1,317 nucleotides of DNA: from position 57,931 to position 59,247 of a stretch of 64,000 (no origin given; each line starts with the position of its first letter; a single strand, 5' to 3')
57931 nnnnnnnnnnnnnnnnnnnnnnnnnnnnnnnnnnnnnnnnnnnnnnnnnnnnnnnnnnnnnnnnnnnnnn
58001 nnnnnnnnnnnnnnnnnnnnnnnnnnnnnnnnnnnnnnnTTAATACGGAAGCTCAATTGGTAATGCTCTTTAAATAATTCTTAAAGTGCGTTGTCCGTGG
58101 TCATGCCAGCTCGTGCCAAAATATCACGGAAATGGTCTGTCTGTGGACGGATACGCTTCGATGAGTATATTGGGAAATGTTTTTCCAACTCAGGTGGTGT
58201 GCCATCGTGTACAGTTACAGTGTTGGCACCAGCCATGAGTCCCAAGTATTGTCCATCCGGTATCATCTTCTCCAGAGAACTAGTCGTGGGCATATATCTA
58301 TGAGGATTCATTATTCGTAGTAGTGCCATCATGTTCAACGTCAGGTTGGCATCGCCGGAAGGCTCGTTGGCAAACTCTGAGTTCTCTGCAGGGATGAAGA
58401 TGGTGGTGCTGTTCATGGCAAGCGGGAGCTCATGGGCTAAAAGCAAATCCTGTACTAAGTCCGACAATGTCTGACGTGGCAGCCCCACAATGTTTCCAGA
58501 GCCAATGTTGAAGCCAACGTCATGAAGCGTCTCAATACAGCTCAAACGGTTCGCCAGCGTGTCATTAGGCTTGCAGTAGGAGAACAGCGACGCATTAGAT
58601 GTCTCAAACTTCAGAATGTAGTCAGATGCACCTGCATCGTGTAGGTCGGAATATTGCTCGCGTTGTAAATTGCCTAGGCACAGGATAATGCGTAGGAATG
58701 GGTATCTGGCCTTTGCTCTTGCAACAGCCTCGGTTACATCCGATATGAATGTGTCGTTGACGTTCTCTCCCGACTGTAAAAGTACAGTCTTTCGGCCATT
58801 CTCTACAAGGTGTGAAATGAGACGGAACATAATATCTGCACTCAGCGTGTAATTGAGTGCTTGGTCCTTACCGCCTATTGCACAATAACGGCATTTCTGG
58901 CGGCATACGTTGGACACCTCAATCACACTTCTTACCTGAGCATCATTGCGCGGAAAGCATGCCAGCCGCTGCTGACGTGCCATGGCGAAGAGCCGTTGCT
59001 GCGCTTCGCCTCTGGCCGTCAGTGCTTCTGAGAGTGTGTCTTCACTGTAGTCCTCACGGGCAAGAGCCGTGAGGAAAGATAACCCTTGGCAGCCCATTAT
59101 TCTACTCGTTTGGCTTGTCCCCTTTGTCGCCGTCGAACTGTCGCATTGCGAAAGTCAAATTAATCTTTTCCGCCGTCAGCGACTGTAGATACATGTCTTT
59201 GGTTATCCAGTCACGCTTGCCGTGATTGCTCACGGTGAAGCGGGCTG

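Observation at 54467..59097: HydE-like + HemN-like radical SAM pair followed by a tandem methyltransferase that carries an apparent signal peptide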

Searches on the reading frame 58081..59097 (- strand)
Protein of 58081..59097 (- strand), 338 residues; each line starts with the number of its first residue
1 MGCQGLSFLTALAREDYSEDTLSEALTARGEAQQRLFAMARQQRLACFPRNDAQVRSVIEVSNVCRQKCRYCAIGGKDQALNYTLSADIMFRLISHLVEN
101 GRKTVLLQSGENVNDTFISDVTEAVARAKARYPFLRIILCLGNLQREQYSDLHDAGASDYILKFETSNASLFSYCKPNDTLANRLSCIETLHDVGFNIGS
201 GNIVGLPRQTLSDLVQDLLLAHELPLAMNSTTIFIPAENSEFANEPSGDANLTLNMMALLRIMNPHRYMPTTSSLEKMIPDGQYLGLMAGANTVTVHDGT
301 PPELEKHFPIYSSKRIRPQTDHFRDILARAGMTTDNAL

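Call 3: search_protein_families(library=pfam, proteins=[window:58081-59097:-], max_evalue=0.01)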
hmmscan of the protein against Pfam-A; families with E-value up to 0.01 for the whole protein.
window:58081-59097:- (338 aa): 2 families
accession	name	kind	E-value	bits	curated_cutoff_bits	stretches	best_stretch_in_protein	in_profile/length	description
PF04055.27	Radical_SAM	-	1.1e-15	58.6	29.5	1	59-218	1-163/166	Radical SAM superfamily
PF06968.18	BATS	-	0.0011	19.5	22.2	1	233-298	4-65/88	Biotin and Thiamin Synthesis associated domain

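Call 4: search_protein_families(library=ncbifam, proteins=[window:58081-59097:-], max_evalue=0.01)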
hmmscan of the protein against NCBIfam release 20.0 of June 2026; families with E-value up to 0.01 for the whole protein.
window:58081-59097:- (338 aa): 27 families (the best 25 are shown)
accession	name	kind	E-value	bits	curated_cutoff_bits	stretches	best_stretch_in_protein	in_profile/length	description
TIGR03956.1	rSAM_HydE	equivalog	3e-56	191.1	254.6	1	21-314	15-308/340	[FeFe] hydrogenase H-cluster radical SAM maturase HydE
TIGR00433.2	bioB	equivalog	4.7e-26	91.7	225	1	21-296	7-283/307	biotin synthase BioB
TIGR03910.1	pyrrolys_PylB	equivalog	9.7e-19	67.4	348.2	1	14-295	15-297/347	methylornithine synthase PylB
TIGR03957.1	rSAM_HmdB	equivalog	1.4e-13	50.7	320.9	1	34-295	19-279/317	5,10-methenyltetrahydromethanopterin hydrogenase cofactor biosynthesis protein HmdB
TIGR02351.2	thiH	equivalog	1.4e-10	40.8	380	1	32-206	48-226/364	2-iminoacetate synthase ThiH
NF006308.0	PRK08508.1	equivalog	2.6e-10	40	377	1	62-298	14-251/279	biotin synthase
TIGR03699.1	menaquin_MqnC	equivalog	2.7e-08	33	428.1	1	35-133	19-119/342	cyclic dehypoxanthinyl futalosine synthase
TIGR00423.1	TIGR00423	subfamily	1.9e-07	30.7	260.25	1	58-127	8-80/310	CofH family radical SAM protein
TIGR02668.1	moaA_archaeal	equivalog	9.8e-07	28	325.25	1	59-198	14-150/303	GTP 3',8-cyclase MoaA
TIGR03955.1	rSAM_HydG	equivalog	3.2e-06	25.8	312.15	1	31-179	62-214/470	[FeFe] hydrogenase H-cluster radical SAM maturase HydG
TIGR03551.1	F420_cofH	equivalog_domain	6e-06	25.3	374.1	1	21-125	5-112/345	5-amino-6-(D-ribitylamino)uracil--L-tyrosine 4-hydroxyphenyl transferase CofH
NF001199.0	PRK00164.2-1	equivalog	3.3e-05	23.2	231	1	59-197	16-151/308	GTP 3',8-cyclase MoaA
NF053742.1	LipS1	equivalog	6.6e-05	22.6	230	1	62-263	14-212/268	LipS1 family lipoyl synthase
NF006687.0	PRK09234.1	equivalog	7.5e-05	21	1018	1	17-133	492-609/849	bifunctional FO biosynthesis protein CofGH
NF006276.0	PRK08444.1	equivalog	0.00012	21.2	560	1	56-137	50-131/353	aminofutalosine synthase MqnE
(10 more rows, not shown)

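Call 14: search_solved_structures(query=window:58081-59097:-, max_evalue=0.001, show_alignments=1)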
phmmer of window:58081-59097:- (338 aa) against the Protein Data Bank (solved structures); distinct sequences matched with E-value up to 0.001: 14.
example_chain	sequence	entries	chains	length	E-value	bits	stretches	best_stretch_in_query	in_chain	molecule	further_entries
8qmk_A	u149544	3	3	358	5.2e-51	176.7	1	5-314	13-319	[FeFe] hydrogenase maturase subunit HydE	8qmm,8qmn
7o1o_A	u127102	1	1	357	7.5e-51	176.2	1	5-314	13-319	[FeFe] hydrogenase maturase subunit HydE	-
5few_A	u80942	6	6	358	7.6e-51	176.2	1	5-314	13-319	[FeFe] hydrogenase maturase subunit HydE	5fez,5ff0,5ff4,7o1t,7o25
4jy8_A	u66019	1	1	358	7.9e-51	176.2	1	5-314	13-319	FEFE-HYDROGENASE MATURASE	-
3cix_A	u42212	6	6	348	9.1e-51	175.9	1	5-314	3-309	FeFe-Hydrogenase maturase | [FeFe] hydrogenase maturase subunit HydE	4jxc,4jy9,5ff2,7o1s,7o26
7o1p_A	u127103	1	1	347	1.1e-50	175.7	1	6-314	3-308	[FeFe] hydrogenase maturase subunit HydE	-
5fep_A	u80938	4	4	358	1.5e-50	175.3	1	5-314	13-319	[FeFe] hydrogenase maturase subunit HydE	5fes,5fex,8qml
3ciw_A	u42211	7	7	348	1.8e-50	175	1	5-314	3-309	FeFe-Hydrogenase maturase | [FeFe] hydrogenase maturase subunit HydE | Biotin synthetase, putative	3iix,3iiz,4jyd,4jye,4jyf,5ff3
1r30_A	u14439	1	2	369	3.2e-12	49.3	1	40-319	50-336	Biotin synthase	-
3t7v_A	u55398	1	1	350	1.8e-08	37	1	30-302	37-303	methylornithine synthase PylB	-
8vdw_A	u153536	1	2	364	7.2e-08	35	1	33-296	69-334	Biotin synthase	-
4rtb_A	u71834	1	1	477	7e-07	31.8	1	31-268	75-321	HydG protein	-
4wcx_A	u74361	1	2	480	2.2e-06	30.1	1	37-206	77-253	Biotin and thiamin synthesis associated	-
8vcw_A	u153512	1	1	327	0.00013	24.3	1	54-292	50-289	Biotin synthase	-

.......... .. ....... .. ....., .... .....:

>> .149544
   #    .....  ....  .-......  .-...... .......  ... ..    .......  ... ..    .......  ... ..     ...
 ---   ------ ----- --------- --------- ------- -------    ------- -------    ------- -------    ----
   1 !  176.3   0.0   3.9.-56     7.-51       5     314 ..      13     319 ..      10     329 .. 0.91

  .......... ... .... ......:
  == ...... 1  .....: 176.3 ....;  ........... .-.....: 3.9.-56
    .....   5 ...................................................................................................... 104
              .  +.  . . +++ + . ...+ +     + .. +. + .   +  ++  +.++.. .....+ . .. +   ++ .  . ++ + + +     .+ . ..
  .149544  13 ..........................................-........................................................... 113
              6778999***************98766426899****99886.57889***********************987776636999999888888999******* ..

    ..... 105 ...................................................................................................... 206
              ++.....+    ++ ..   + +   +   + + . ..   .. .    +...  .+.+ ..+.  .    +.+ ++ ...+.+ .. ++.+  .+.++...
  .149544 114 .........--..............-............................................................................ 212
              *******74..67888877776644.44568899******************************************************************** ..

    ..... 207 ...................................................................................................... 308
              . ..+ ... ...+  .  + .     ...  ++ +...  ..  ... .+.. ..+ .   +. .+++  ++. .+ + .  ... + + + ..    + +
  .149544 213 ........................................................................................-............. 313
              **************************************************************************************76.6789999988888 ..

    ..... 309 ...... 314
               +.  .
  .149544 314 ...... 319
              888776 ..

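Call 23: find_homologous_proteins(query=window:58081-59097:-)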
Query window:58081-59097:- (338 aa): 800 proteins with E <= 0.001 among 4241 candidates; the best 120 are listed.
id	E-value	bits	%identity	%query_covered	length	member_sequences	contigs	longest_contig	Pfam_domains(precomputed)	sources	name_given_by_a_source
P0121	1.3e-223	759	100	100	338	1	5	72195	PF04055.28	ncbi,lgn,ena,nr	ncbi:MAG: radical SAM protein [Bacteroidaceae bacterium]|nr:radical SAM protein [Bacteroidaceae bact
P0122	2.8e-163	560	74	98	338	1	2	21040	PF04055.28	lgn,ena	-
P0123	2.5e-162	557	75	98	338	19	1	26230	PF04055.28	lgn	-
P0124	2.9e-162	557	74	98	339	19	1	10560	PF04055.28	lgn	-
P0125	4.7e-162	556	74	97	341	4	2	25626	PF04055.28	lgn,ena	-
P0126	7.3e-162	556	74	97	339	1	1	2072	PF04055.28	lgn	-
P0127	9.0e-162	555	73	98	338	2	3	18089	PF04055.28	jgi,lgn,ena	jgi:biotin synthase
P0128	1.0e-161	555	73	98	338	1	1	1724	PF04055.28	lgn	-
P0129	3.0e-161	554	72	98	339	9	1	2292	PF04055.28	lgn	-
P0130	3.1e-161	554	73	98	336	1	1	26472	PF04055.28,PF06968.19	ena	-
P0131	5.8e-161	553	73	98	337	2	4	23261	PF04055.28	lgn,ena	-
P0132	1.1e-160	552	73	98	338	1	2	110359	PF04055.28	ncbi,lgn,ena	-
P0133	2.9e-160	551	73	98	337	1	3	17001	PF04055.28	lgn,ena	-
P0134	3.0e-160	550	74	97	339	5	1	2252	PF04055.28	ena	-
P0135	4.3e-160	550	74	98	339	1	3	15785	PF04055.28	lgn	-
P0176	9.5e-147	506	66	98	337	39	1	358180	PF04055.28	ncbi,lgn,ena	-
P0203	3.2e-144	498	65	97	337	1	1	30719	PF04055.28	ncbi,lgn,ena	-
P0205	4.4e-144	497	65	97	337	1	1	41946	PF04055.28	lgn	-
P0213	8.4e-144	496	65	97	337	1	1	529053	PF04055.28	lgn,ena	-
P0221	4.1e-143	494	65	97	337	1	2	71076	PF04055.28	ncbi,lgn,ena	-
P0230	2.3e-142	492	65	98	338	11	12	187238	PF04055.28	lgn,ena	-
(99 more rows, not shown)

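Call 45: find_encoding_contigs(protein=P0213, flank=10000, max_places=2)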
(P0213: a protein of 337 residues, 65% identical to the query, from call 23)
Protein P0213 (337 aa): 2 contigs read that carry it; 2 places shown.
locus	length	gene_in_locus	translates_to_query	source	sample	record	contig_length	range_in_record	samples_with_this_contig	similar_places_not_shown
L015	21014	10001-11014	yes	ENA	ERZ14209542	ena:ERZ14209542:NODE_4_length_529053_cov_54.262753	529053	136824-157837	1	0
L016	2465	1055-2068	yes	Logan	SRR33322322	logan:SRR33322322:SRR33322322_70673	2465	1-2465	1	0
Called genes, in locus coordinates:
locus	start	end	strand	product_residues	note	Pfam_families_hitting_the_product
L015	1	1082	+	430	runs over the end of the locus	PF00815:Histidinol_dh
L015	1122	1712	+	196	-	PF00475:IGPD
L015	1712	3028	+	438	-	PF00977:His_biosynth, PF01502:PRA-CH, PF01503:PRA-PH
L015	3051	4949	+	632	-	PF19864:Radical_SAM_N2, PF04055:Radical_SAM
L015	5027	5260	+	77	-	-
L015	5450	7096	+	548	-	PF03321:GH3, PF23571:GH3_M, PF23572:GH3_C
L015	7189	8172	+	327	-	PF01515:PTA_PTB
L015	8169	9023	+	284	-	-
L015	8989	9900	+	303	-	PF00781:DAGK_cat, PF19279:YegS_C (weak)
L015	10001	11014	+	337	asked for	PF04055:Radical_SAM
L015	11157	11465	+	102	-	PF00829:Ribosomal_L21p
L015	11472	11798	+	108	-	PF04327:Peptidase_Prp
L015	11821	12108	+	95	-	PF01016:Ribosomal_L27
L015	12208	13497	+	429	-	PF01018:GTP1_OBG, PF00025:Arf (weak), PF00009:GTP_EFTU (faint), PF01926:MMR_HSR1, PF02421:FeoB_N, PF09269:DUF1967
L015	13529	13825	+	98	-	PF01985:CRS1_YhbY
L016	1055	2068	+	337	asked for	PF04055:Radical_SAM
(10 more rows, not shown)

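Call 46: find_encoding_contigs(protein=P0230, flank=10000, max_places=2)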
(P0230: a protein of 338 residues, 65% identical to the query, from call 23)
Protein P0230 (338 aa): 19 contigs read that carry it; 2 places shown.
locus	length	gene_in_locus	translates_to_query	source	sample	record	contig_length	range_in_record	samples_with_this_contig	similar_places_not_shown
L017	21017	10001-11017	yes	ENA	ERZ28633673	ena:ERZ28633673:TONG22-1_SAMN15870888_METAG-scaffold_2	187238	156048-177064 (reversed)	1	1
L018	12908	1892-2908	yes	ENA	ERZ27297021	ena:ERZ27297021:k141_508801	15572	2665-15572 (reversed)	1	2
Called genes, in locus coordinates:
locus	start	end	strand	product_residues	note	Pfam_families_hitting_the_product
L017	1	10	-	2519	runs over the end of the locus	PF05547:Peptidase_M6, PF25059:FN3_DSCAM-DSCAML_C (faint), PF13306:LRR_5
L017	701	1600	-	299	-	PF01113:DapB_N (weak), PF01408:GFO_IDH_MocA, PF02629:CoA_binding, PF03447:NAD_binding_3 (weak), PF16654:DAPDH_C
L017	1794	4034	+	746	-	PF02901:PFL-like, PF01228:Gly_radical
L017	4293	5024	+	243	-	PF13353:Fer4_12, PF04055:Radical_SAM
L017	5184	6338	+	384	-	-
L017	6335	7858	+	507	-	PF08019:EptA_B_N, PF00884:Sulfatase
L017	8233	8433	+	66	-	-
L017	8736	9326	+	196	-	-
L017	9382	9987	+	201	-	-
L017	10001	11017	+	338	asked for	PF04055:Radical_SAM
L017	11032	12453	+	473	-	PF04055:Radical_SAM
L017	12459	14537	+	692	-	PF01209:Ubie_methyltran, PF08241:Methyltransf_11, PF13649:Methyltransf_25, PF13847:Methyltransf_31, PF01209:Ubie_methyltran, PF08241:Methyltransf_11, PF13649:Methyltransf_25, PF13847:Methyltransf_31, +12 more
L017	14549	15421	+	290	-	PF00892:EamA, PF08627:CRT-like (weak), PF00892:EamA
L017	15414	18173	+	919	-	PF13620:CarboxypepD_reg, PF13715:CarbopepD_reg_2, PF25020:TTR_TEN1-4 (faint), PF14905:OMP_b-brl_3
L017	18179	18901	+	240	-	-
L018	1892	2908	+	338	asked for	PF04055:Radical_SAM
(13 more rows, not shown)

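Call 47: search_protein_families(library=ncbifam, proteins=[P0213, P0230, P0176, P0221, P0203, P0205], max_evalue=1e-20)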
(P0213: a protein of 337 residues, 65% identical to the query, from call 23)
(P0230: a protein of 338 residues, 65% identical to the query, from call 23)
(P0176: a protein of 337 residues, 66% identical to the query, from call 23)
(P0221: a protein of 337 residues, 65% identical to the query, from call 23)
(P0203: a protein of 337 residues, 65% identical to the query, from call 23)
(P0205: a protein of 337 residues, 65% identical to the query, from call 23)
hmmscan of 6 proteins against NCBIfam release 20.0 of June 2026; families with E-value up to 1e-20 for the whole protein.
P0213 (337 aa): 3 families
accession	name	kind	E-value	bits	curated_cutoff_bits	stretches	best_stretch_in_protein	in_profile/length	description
TIGR03956.1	rSAM_HydE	equivalog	7.3e-58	196.4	254.6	1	25-311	21-306/340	[FeFe] hydrogenase H-cluster radical SAM maturase HydE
TIGR03910.1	pyrrolys_PylB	equivalog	2.6e-29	102.2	348.2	1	11-294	13-297/347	methylornithine synthase PylB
TIGR00433.2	bioB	equivalog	6.2e-24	84.8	225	1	22-295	9-283/307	biotin synthase BioB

P0230 (338 aa): 3 families
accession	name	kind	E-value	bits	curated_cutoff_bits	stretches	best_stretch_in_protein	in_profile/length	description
TIGR03956.1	rSAM_HydE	equivalog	2.6e-60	204.4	254.6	1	27-314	22-308/340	[FeFe] hydrogenase H-cluster radical SAM maturase HydE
TIGR00433.2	bioB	equivalog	5.9e-28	98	225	1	19-296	5-283/307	biotin synthase BioB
TIGR03910.1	pyrrolys_PylB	equivalog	2.2e-26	92.6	348.2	1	25-295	26-297/347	methylornithine synthase PylB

P0176 (337 aa): 3 families
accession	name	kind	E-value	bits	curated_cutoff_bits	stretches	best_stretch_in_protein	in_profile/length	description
TIGR03956.1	rSAM_HydE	equivalog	3.8e-58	197.4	254.6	1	18-312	15-308/340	[FeFe] hydrogenase H-cluster radical SAM maturase HydE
TIGR00433.2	bioB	equivalog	1.3e-24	87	225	1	22-294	10-283/307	biotin synthase BioB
TIGR03910.1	pyrrolys_PylB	equivalog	6.7e-23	81.1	348.2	1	10-293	13-297/347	methylornithine synthase PylB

P0221 (337 aa): 3 families
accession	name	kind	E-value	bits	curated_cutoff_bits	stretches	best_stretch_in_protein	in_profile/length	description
TIGR03956.1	rSAM_HydE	equivalog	2.2e-58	198.2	254.6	1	25-311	21-306/340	[FeFe] hydrogenase H-cluster radical SAM maturase HydE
TIGR03910.1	pyrrolys_PylB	equivalog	1.6e-30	106.2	348.2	1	11-294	13-297/347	methylornithine synthase PylB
TIGR00433.2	bioB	equivalog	1.2e-24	87.1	225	1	22-295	9-283/307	biotin synthase BioB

P0203 (337 aa): 3 families
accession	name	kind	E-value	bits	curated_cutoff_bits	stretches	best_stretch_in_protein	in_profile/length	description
TIGR03956.1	rSAM_HydE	equivalog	2.5e-58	197.9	254.6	1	25-311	21-306/340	[FeFe] hydrogenase H-cluster radical SAM maturase HydE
TIGR03910.1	pyrrolys_PylB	equivalog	7.6e-30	104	348.2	1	11-294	13-297/347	methylornithine synthase PylB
TIGR00433.2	bioB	equivalog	1.5e-24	86.8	225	1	22-295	9-283/307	biotin synthase BioB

P0205 (337 aa): 3 families
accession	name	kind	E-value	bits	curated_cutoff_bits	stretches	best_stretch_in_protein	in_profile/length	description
TIGR03956.1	rSAM_HydE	equivalog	1.8e-58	198.4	254.6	1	25-311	21-306/340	[FeFe] hydrogenase H-cluster radical SAM maturase HydE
TIGR03910.1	pyrrolys_PylB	equivalog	7.4e-30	104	348.2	1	11-294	13-297/347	methylornithine synthase PylB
TIGR00433.2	bioB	equivalog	1.5e-24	86.8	225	1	22-295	9-283/307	biotin synthase BioB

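Call 48: find_encoding_contigs(protein=P0221, flank=8000, max_places=3)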
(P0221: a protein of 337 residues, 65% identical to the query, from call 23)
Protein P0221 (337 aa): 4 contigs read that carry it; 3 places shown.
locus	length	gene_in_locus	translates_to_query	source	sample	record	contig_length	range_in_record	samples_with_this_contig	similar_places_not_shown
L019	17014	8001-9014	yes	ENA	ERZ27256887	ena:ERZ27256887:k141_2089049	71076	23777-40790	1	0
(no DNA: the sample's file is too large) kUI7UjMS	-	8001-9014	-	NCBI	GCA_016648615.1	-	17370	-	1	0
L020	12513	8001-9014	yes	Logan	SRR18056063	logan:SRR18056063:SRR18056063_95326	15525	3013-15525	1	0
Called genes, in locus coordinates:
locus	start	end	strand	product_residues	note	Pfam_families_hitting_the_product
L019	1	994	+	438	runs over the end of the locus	PF00977:His_biosynth, PF01502:PRA-CH, PF01503:PRA-PH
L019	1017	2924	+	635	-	PF19864:Radical_SAM_N2, PF04055:Radical_SAM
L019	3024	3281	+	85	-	-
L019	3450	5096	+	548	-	PF03321:GH3, PF23571:GH3_M, PF23572:GH3_C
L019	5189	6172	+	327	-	PF01515:PTA_PTB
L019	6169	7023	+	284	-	-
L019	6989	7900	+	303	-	PF00781:DAGK_cat, PF19279:YegS_C (weak)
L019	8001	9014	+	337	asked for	PF04055:Radical_SAM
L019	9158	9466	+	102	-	PF00829:Ribosomal_L21p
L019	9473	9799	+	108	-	PF04327:Peptidase_Prp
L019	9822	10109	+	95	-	PF01016:Ribosomal_L27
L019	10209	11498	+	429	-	PF01018:GTP1_OBG, PF00025:Arf (weak), PF00009:GTP_EFTU (faint), PF01926:MMR_HSR1, PF02421:FeoB_N, PF09269:DUF1967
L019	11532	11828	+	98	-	PF01985:CRS1_YhbY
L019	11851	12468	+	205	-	PF01467:CTP_transf_like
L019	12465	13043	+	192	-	PF08668:HDOD (weak), PF01966:HD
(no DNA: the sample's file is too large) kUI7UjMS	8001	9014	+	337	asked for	PF04055:Radical_SAM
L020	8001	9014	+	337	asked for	PF04055:Radical_SAM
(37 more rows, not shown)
